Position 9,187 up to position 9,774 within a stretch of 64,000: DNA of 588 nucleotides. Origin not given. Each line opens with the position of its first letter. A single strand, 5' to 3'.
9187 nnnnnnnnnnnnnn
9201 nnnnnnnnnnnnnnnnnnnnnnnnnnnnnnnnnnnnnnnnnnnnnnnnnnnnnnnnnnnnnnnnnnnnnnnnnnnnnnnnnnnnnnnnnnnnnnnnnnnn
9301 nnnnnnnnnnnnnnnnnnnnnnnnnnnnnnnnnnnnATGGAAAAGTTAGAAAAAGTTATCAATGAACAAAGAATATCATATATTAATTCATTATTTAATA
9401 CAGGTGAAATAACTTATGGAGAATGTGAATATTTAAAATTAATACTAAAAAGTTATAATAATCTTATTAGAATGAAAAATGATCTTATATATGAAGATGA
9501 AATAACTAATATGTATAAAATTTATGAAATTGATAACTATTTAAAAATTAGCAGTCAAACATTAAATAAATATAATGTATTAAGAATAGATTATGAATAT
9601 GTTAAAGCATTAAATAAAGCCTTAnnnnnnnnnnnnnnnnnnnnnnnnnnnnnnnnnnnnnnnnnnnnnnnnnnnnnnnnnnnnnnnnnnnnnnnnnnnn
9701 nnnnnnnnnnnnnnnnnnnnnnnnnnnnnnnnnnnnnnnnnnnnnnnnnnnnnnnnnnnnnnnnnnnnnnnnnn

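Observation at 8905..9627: Strongly promoted tandem pair of small paralogous proteins with a conserved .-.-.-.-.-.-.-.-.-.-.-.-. core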

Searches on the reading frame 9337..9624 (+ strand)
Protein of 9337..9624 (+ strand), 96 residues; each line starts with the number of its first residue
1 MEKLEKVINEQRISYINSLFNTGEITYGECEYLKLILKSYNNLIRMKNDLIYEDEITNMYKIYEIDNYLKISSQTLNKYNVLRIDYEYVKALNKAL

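Call 3: search_protein_families(library=pfam, proteins=[window:9337-9624:+], max_evalue=1)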
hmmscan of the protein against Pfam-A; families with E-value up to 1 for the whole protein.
window:9337-9624:+ (96 aa): 0 families

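Call 7: find_homologous_proteins(query=window:9337-9624:+, max_evalue=0.01)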
Query window:9337-9624:+ (96 aa): 3 proteins with E <= 0.01 among 4 candidates.
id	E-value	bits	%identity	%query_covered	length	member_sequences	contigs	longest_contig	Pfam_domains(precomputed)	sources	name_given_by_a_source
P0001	3.6e-52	192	100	100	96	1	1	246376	-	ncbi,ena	-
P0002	9.5e-33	130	78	81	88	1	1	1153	-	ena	-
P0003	3.0e-29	119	72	85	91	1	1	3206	-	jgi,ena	-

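Call 10: find_encoding_contigs(protein=P0003, flank=5000)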
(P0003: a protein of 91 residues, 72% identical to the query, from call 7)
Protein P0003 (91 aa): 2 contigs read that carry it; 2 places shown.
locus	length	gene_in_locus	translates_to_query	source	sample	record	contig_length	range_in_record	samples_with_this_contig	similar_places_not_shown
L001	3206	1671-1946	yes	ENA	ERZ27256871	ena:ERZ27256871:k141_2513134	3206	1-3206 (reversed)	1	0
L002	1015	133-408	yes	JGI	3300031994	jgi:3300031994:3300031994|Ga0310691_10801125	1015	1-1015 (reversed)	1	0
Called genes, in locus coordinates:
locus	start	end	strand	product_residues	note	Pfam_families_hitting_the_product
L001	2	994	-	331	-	?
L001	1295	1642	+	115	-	-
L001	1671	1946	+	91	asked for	-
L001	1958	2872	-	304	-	PF20030:bpMoxR (weak), PF05621:TniB (faint), PF13191:AAA_16 (faint), PF00004:AAA, PF07728:AAA_5 (weak)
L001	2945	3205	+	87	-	?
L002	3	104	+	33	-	?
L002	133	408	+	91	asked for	-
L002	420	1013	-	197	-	?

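Call 11: find_encoding_contigs(protein=P0002, flank=5000)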
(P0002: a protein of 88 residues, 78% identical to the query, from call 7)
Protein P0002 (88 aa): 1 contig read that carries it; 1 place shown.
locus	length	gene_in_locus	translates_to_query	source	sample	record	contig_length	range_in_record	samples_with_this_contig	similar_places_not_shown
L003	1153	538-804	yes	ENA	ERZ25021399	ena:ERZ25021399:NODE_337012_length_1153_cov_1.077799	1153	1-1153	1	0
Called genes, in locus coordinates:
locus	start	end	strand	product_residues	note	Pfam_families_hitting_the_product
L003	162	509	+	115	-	-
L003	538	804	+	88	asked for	-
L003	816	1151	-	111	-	?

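Call 12: find_encoding_contigs(protein=P0001, flank=3000)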
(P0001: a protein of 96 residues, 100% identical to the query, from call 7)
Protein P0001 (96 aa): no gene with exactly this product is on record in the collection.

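Call 19: search_protein_families(library=ncbifam, proteins=[window:9337-9624:+], max_evalue=0.1)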
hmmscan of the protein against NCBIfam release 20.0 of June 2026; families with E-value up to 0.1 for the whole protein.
window:9337-9624:+ (96 aa): 0 families

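Call 20: find_related_loci(query=A2, collection=genome_contigs, flank=6000)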
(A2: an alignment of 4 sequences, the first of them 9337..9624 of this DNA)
Query A2 (96 aa) in genome_contigs; peptide patterns used: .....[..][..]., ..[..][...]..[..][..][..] (x = any residue, [..] = any of these).
102 stretches matched a pattern, but none encodes a relative of the query by tblastn (E <= 1e-3).

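Call 26: search_protein_representatives(alignment_id=A2)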
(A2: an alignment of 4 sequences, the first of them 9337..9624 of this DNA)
Query: 4 sequences, 95 profile positions. Proteins with E-value up to 0.001 (for the whole library): 5; up to 1e-10: 3; up to 1e-30: 2. The best 5 are listed.
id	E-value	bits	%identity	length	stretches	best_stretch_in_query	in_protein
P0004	1.9e-34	133.8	-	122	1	2-95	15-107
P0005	4.8e-31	122.9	-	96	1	1-95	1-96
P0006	8.4e-12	61.2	-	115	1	2-93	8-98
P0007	7.9e-08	48.5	-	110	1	1-90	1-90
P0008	3.4e-06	43.2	-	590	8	42-79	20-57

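Call 27: predict_structure(alignment_id=A2)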
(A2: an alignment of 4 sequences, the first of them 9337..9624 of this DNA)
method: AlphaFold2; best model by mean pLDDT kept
length: 96 residues; sequences in the alignment: 4
mean_pLDDT: 92.4   pTM: 0.80
mean pLDDT of the five models: 92.4, 90.7, 90.6, 90.1, 90.0
residues with pLDDT >= 90: 79; 70-90: 12; 50-70: 5; < 50: 0
segments of 3 or more residues with pLDDT < 50: none
pLDDT, mean of each block of 10 residues (from residue 1): 86 97 97 98 96 94 97 97 86 66
secondary structure, 60 per line:
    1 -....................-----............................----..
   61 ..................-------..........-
elements in order: H2-21 H27-54 H59-78 H86-95

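Call 30: find_encoding_contigs(protein=P0007, flank=8000)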
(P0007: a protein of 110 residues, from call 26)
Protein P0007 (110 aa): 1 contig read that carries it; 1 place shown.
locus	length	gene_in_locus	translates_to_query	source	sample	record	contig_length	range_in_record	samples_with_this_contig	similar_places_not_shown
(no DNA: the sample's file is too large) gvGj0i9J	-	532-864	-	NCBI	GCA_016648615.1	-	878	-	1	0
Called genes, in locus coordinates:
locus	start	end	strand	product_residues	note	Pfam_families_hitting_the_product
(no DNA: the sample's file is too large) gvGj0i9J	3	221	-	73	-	?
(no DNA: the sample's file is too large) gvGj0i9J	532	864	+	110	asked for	-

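Call 31: find_encoding_contigs(protein=P0005, flank=8000)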
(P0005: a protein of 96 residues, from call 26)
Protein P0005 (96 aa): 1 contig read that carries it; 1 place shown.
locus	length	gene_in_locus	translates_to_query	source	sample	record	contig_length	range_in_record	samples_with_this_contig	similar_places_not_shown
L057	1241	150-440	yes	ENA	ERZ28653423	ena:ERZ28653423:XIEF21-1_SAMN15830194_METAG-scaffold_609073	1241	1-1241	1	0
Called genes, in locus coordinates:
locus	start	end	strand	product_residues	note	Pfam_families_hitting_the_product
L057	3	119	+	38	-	?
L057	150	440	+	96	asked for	-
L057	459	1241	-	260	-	?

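Call 32: fold_search(model_id=the predicted structure, library=pdb)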
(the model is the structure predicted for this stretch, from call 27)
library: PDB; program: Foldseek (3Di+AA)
matches with E <= 10: 189; with E <= 0.001: 0
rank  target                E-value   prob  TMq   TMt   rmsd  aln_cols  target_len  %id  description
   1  1orj_C                1.5e+00  0.12  0.28  0.26  11.4       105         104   17  FLAGELLAR EXPORT CHAPERONE (released 2003-09-16)
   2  8hnv_E                1.8e+00  0.35  0.44  0.48   4.5        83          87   12  CryoEM structure of HpaCas9-sgRNA-dsDNA in the presence of AcrIIC4 (released 2023-07-19)
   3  3q7l_B                1.8e+00  0.30  0.42  0.24  10.0       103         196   14  Crystal structure of the E2 domain of amyloid precursor-like protein 1 (released 2011-06-29)
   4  9div_B                1.9e+00  0.16  0.37  0.27  11.1       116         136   12  The crystal structure of de novo designed ChuA binding protein C8 (released 2025-05-21)
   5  6fkf_G                2.0e+00  0.07  0.21  0.24  12.7        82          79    7  Chloroplast F1Fo conformation 1 (released 2018-05-23)
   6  6ygi_A                2.1e+00  0.41  0.50  0.35   6.9        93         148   10  Duck hepatitis B virus capsid Mutant R124E_delta78-122 (released 2020-09-02)
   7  8j2y_A                2.1e+00  0.15  0.36  0.15   9.8       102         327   14  Acidimicrobiaceae bacterium photocobilins protein, dark state (released 2024-04-10)
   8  9e2z_A                2.5e+00  0.35  0.48  0.25   8.3        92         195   15  Cryo-EM structure of human CMG helicase stalled at G4-containing DNA template (released 2025-03-26)
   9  6wge_A                2.5e+00  0.30  0.50  0.14  10.1        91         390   13  Cryo-EM structure of human Cohesin-NIPBL-DNA complex without STAG1 (released 2020-05-20)
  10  2eho_B                2.7e+00  0.33  0.50  0.34   9.1       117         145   14  Crystal structure of human GINS complex (released 2007-06-19)
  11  1tkn_MODEL_1_A        2.7e+00  0.20  0.41  0.36   9.0       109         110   13  Solution structure of CAPPD*, an independently folded extracellular domain of human Amyloid-beta Precursor Pro (released 2004-08-03)
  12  9div_A                2.8e+00  0.14  0.39  0.28  11.0       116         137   11  The crystal structure of de novo designed ChuA binding protein C8 (released 2025-05-21)
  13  9div_C                3.0e+00  0.12  0.36  0.25  11.7       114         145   10  The crystal structure of de novo designed ChuA binding protein C8 (released 2025-05-21)
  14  3k1i_B                3.2e+00  0.18  0.40  0.37  10.4        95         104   18  Crystal strcture of FliS-HP1076 complex in H. pylori (released 2010-06-30)
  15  3rgu_D                3.6e+00  0.23  0.46  0.50   7.2        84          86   15  Structure of Fap-NRa at pH 5.0 (released 2011-12-28)
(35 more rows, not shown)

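Call 42: find_related_loci(query=A2, collection=metagenome_contigs, flank=8000)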
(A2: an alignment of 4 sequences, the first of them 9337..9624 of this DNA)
Query A2 (96 aa) in metagenome_contigs; peptide patterns used: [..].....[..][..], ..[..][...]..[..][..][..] (x = any residue, [..] = any of these).
257 stretches matched a pattern; 1 encode a relative of the query (tblastn E <= 1e-3); 1 distinct loci.
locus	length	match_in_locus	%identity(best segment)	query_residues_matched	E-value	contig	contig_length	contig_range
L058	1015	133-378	72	1-82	3e-37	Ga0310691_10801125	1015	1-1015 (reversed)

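Call 43: find_related_loci(query=A2, collection=viral_contigs, flank=8000)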
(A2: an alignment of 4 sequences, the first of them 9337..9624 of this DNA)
Query A2 (96 aa) in viral_contigs; peptide patterns used: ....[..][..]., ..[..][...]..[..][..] (x = any residue, [..] = any of these).
181 stretches matched a pattern, but none encodes a relative of the query by tblastn (E <= 1e-3).

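Call 63: search_dna_similar(query=window:9337-9624:+, collection=phages, mode=protein, max_evalue=1, max_rows=10)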
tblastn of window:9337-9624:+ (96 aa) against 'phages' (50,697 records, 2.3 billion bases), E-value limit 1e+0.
No match.

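Call 65: fold_search(model_id=the predicted structure, library=viral)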
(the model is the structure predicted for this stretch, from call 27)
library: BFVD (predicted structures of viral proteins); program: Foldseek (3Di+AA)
matches with E <= 10: 265; with E <= 0.001: 0
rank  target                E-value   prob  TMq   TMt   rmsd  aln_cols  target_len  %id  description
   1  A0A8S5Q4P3            5.6e-01  0.33  0.32  0.33   9.6        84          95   23  Uncharacterized protein [Podoviridae sp. ctza028]
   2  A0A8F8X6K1            1.1e+00  0.54  0.47  0.47   9.7        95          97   14  (no name in the UniProt tables at hand)
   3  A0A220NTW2            1.2e+00  0.15  0.27  0.28  10.8        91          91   14  Uncharacterized protein [Escherichia phage V18]
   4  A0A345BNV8            1.4e+00  0.44  0.51  0.11  16.7       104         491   18  (no name in the UniProt tables at hand)
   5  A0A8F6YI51            1.6e+00  0.33  0.44  0.29   9.7        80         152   18  Uncharacterized protein (Fragment) [Cane toad-associated bunyavirus]
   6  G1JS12                1.6e+00  0.25  0.45  0.36   9.4       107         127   15  (no name in the UniProt tables at hand)
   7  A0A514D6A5            1.7e+00  0.72  0.58  0.56   4.2        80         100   18  (no name in the UniProt tables at hand)
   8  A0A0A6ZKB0            1.7e+00  0.25  0.43  0.39   9.9       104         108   13  Uncharacterized protein [Proteus phage PM16]
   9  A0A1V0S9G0            1.7e+00  0.21  0.41  0.13  10.0        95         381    9  Uncharacterized protein [Catovirus CTV1]
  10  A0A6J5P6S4            1.7e+00  0.09  0.24  0.20  12.3       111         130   12  Uncharacterized protein [uncultured Caudovirales phage]
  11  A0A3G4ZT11            1.8e+00  0.23  0.35  0.14   6.8        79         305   16  Cytochrome P450 (Fragment) [Edafosvirus sp.]
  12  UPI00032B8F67         1.8e+00  0.09  0.29  0.28  13.6        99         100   19  (no name look-up for this kind of identifier)
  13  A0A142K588            2.1e+00  0.54  0.47  0.34   5.4        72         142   22  (no name in the UniProt tables at hand)
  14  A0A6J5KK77            2.1e+00  0.47  0.49  0.54   5.2        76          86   16  Uncharacterized protein [uncultured Caudovirales phage]
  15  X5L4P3                2.1e+00  0.41  0.48  0.39   8.4        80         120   20  Uncharacterized protein [Pseudomonas phage vB_PaeP_C2-10_Ab09]
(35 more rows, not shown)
